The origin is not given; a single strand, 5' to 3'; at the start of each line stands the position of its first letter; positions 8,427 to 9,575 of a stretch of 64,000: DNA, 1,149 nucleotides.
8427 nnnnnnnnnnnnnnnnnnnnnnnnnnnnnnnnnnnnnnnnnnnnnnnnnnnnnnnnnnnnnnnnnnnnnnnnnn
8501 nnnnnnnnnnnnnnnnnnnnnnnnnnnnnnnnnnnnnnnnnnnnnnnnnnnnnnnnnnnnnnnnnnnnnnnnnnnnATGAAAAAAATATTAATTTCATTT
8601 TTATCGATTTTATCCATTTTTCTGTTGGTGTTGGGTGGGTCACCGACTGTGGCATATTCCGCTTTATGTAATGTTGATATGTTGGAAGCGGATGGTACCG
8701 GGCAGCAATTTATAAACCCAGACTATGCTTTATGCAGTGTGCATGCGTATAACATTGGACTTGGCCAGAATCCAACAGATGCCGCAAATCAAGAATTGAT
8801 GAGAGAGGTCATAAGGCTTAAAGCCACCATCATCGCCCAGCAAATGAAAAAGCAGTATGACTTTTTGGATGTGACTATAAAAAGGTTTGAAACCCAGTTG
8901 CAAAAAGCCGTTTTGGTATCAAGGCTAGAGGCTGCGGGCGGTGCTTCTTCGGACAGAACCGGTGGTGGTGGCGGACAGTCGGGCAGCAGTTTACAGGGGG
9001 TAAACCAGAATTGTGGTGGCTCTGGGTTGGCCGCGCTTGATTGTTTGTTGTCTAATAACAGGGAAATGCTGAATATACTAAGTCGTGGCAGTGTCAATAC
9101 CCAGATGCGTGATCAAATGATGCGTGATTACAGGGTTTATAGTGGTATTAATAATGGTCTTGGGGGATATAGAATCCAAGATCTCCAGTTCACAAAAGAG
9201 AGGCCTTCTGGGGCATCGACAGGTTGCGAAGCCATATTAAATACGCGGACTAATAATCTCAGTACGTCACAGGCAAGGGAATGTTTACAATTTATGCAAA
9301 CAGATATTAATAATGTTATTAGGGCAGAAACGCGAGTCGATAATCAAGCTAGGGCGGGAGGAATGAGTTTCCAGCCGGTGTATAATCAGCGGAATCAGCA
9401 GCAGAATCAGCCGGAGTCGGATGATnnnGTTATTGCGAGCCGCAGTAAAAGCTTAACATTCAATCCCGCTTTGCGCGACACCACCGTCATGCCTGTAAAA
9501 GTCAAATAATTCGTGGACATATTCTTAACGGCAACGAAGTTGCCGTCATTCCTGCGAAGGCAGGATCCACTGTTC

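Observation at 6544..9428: Two-gene module encoding secreted Cys-rich / Gln-Ala-Met-rich proteins, bracketed by mosaic repeats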

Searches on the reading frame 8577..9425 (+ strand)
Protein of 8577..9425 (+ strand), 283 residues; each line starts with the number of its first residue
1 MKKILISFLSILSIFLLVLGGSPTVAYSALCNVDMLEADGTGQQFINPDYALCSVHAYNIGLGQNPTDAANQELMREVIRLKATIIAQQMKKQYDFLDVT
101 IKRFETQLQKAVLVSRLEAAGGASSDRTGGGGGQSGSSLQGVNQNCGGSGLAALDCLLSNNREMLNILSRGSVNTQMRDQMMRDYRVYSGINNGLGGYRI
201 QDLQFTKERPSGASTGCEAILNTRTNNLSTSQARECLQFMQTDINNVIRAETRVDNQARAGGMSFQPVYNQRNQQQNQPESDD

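Call 4: search_protein_families(library=pfam, proteins=[window:8577-9425:+], max_evalue=1)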
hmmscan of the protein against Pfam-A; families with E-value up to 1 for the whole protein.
window:8577-9425:+ (283 aa): 0 families

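Call 5: search_protein_families(library=ncbifam, proteins=[window:8577-9425:+], max_evalue=1)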
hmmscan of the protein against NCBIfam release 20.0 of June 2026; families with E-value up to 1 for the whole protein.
window:8577-9425:+ (283 aa): 3 families
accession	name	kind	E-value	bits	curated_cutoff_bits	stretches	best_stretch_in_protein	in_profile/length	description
NF009196.0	PRK12544.1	equivalog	0.027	13.9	287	1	58-110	142-194/208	RNA polymerase factor sigma-70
NF047471.1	LamininBindLsa27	equivalog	0.16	11.6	300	1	62-120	42-98/208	laminin-binding protein Lsa27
TIGR04454.1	Lepto_4Cys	hypoth_equivalog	0.52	10.8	35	0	59-96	40-75/92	TIGR04454 family lipoprotein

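Call 8: find_homologous_proteins(query=window:8577-9425:+)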
Query window:8577-9425:+ (283 aa): 55 proteins with E <= 0.001 among 2707 candidates.
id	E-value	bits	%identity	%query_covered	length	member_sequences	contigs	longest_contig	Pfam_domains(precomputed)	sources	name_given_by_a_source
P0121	8.3e-181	617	100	100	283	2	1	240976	-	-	-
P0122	3.5e-66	241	51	92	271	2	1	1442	-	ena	-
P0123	6.6e-38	149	60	43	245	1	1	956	-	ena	-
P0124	3.9e-36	143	48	56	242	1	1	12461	-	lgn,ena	-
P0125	2.4e-33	134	41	65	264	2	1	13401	-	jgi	-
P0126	9.8e-32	129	37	75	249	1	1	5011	-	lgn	-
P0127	2.4e-31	127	41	66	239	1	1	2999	-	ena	-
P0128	3.3e-31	127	46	52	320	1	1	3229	-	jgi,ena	-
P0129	5.8e-31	126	34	79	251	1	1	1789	-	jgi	jgi:hypothetical protein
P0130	8.2e-31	126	46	52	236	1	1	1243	-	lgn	-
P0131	1.5e-30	125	35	76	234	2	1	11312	-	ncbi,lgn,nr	ncbi:MAG: hypothetical protein LBK26_04645 [Rickettsiales bacterium]|nr:hypothetical protein [Ricket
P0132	4.8e-30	123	43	66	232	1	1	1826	-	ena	-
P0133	1.1e-29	122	39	67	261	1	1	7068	-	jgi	jgi:hypothetical protein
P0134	1.6e-29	121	37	80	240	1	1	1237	-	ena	-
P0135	1.8e-29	121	43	56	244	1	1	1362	-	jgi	-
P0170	3.0e-22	97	53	29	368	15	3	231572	PF13715.13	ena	-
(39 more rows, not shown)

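Call 49: search_solved_structures(query=A4, max_evalue=1)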
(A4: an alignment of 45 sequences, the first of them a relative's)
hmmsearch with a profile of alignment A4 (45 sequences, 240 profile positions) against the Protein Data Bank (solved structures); distinct sequences matched with E-value up to 1: 1.
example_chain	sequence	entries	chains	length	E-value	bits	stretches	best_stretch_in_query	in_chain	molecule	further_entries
3gi7_A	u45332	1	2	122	0.3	13.5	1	137-231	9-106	Secreted protein of unknown function DUF1311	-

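Call 60: predict_structure(alignment_id=A4)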
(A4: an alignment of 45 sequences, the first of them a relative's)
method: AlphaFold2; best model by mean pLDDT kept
length: 283 residues; sequences in the alignment: 45
mean_pLDDT: 71.9   pTM: 0.47
mean pLDDT of the five models: 71.9, 70.9, 69.2, 68.3, 67.8
residues with pLDDT >= 90: 57; 70-90: 112; 50-70: 64; < 50: 50
segments of 3 or more residues with pLDDT < 50: 20-30, 42-45, 124-134, 204-208, 210-213
pLDDT, mean of each block of 10 residues (from residue 1): 75 68 42 53 50 49 73 76 80 88 89 81 49 61 88 94 95 90 92 60 50 65 83 93 89 82 54 53 53
secondary structure, 60 per line:
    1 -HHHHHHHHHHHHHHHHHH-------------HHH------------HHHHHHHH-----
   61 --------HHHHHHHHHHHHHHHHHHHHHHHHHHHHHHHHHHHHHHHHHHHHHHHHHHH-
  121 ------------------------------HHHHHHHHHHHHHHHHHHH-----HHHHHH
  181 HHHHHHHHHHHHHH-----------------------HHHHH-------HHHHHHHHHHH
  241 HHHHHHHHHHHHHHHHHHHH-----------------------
elements in order: H2-19 H48-55 H69-119 H151-169 H175-194 H218-222 H230-260

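Call 62: find_encoding_contigs(protein=P0170, flank=8000, max_places=1)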
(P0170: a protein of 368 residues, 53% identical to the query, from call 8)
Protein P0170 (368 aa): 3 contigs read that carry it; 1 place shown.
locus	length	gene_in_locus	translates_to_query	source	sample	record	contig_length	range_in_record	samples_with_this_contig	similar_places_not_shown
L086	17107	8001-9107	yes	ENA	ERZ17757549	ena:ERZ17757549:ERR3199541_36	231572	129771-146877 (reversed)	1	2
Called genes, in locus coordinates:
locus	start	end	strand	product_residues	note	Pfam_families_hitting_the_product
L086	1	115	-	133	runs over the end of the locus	PF02472:ExbD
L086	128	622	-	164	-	PF01618:MotA_ExbB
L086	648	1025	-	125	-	PF13279:4HBT_2, PF03061:4HBT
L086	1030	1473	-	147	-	-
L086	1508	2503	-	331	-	PF01078:Mg_chelatase (faint), PF05496:RuvB_N, PF00004:AAA, PF07728:AAA_5, PF13173:AAA_14 (weak), PF17864:AAA_lid_4, PF05491:WHD_RuvB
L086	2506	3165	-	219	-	PF02129:Peptidase_S15, PF12697:Abhydrolase_6 (weak), PF00561:Abhydrolase_1, PF12146:Hydrolase_4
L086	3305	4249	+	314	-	-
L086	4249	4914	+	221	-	PF00072:Response_reg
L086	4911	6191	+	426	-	PF00512:HisKA (weak), PF02518:HATPase_c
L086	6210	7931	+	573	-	PF03485:Arg_tRNA_synt_N, PF00750:tRNA-synt_1d, PF05746:DALR_1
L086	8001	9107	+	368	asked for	PF13715:CarbopepD_reg_2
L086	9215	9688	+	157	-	PF00572:Ribosomal_L13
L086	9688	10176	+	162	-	PF00380:Ribosomal_S9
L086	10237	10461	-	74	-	-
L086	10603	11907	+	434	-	PF05697:Trigger_N, PF00254:FKBP_C, PF05698:Trigger_C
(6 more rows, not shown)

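Call 63: fold_search(model_id=the predicted structure, library=pdb)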
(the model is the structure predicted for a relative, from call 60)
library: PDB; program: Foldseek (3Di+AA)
matches with E <= 10: 58; with E <= 0.001: 0
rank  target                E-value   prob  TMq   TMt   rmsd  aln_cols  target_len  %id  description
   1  6a93_B                3.1e+00  0.30  0.24  0.20   5.2       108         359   14  Crystal structure of 5-HT2AR in complex with risperidone (released 2019-02-13)
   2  7egc_1                3.3e+00  0.04  0.15  0.11  22.4       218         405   14  p53-bound TFIID-based holo PIC on HDM2 promoter (released 2021-05-12)
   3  1orj_B                3.7e+00  0.10  0.20  0.40   6.2       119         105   13  FLAGELLAR EXPORT CHAPERONE (released 2003-09-16)
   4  3qky                  3.7e+00  0.08  0.14  0.16   7.0        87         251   13  Crystal structure of Rhodothermus marinus BamD (released 2011-04-20)
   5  6m6w_H                3.7e+00  0.02  0.09  0.15  12.7       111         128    4  Crystal structure the toxin-antitoxin MntA-HpeT mutant-Y104A (released 2020-09-30)
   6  5krw_MODEL_1_A        3.9e+00  0.04  0.14  0.22  17.4       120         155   12  Recognition and targeting mechanisms by chaperones in flagella assembly and operation (released 2016-08-17)
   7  4n3z_A                4.3e+00  0.04  0.14  0.15  14.3       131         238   14  Crystal structure of Rabex-5delta and Rabaptin-5C21 complex (released 2014-07-23)
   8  4a5x_B                4.6e+00  0.11  0.12  0.35   3.2        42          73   19  Structures of MITD1 (released 2012-11-14)
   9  2ymb_C                4.9e+00  0.10  0.12  0.14   3.2        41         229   20  Structures of MITD1 (released 2012-10-24)
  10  3lg7_A                4.9e+00  0.06  0.14  0.28  18.3       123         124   11  Crystal structure of HIV epitope-scaffold 4E10_S0_1EZ3A_002_C (released 2010-09-22)
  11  1wfd_MODEL_1_A        5.1e+00  0.11  0.12  0.32   3.5        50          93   16  Solution structure of mouse MIT domain (released 2004-11-26)
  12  8d7h_D                5.1e+00  0.06  0.14  0.21  10.4       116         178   13  Cryo-EM structure of human CLCF1 in complex with CRLF1 and CNTFR alpha (released 2023-03-29)
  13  7y5h_A                5.1e+00  0.03  0.11  0.11  14.5       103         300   16  Cryo-EM structure of a eukaryotic ZnT8 at a low pH (released 2022-12-14)
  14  3jv3_A                5.1e+00  0.02  0.11  0.11  18.1       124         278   13  Structure of SH3E-DH unit of murine intersectin-1L (released 2010-07-14)
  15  6wc3_B                5.4e+00  0.04  0.11  0.28  16.9       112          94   19  Crystal structure of the SNARE Sec20 bound to Dsl1 complex subunit Tip20 (released 2020-05-27)
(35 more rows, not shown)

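Call 74: search_protein_representatives(alignment_id=A4)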
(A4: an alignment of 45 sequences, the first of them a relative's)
Query: 45 sequences, 240 profile positions. Proteins with E-value up to 0.001 (for the whole library): 257; up to 1e-10: 247; up to 1e-30: 214. The best 150 are listed.
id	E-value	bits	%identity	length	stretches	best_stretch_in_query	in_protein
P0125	2.2e-82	292.3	-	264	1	6-238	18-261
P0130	3.1e-78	278.7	-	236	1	2-237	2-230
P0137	9.4e-78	277.1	-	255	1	5-236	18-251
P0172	2.8e-77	275.5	-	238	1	1-237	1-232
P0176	1.8e-76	272.9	-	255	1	2-234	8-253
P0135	2.6e-76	272.4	-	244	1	3-234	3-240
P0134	1.2e-74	266.9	-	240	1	1-234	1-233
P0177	4.7e-74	265.0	-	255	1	1-238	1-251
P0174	8.8e-74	264.1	-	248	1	2-236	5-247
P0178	9.2e-74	264.0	-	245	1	2-233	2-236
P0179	1.6e-73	263.3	-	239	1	4-233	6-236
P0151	1.8e-73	263.1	-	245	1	6-231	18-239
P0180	2.3e-73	262.7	-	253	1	1-238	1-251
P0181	3.0e-73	262.3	-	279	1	6-237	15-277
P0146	2.8e-72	259.2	-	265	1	2-236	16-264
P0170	6.5e-66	238.3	-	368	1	15-236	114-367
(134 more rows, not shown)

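Call 77: search_protein_families(library=padloc, proteins=[window:8577-9425:+], max_evalue=0.01)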
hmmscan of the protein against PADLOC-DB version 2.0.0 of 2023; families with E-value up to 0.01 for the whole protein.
window:8577-9425:+ (283 aa): 0 families

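Call 78: search_protein_families(library=phrogs, proteins=[window:8577-9425:+], max_evalue=0.01)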
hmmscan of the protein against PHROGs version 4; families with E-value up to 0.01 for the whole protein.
window:8577-9425:+ (283 aa): 0 families
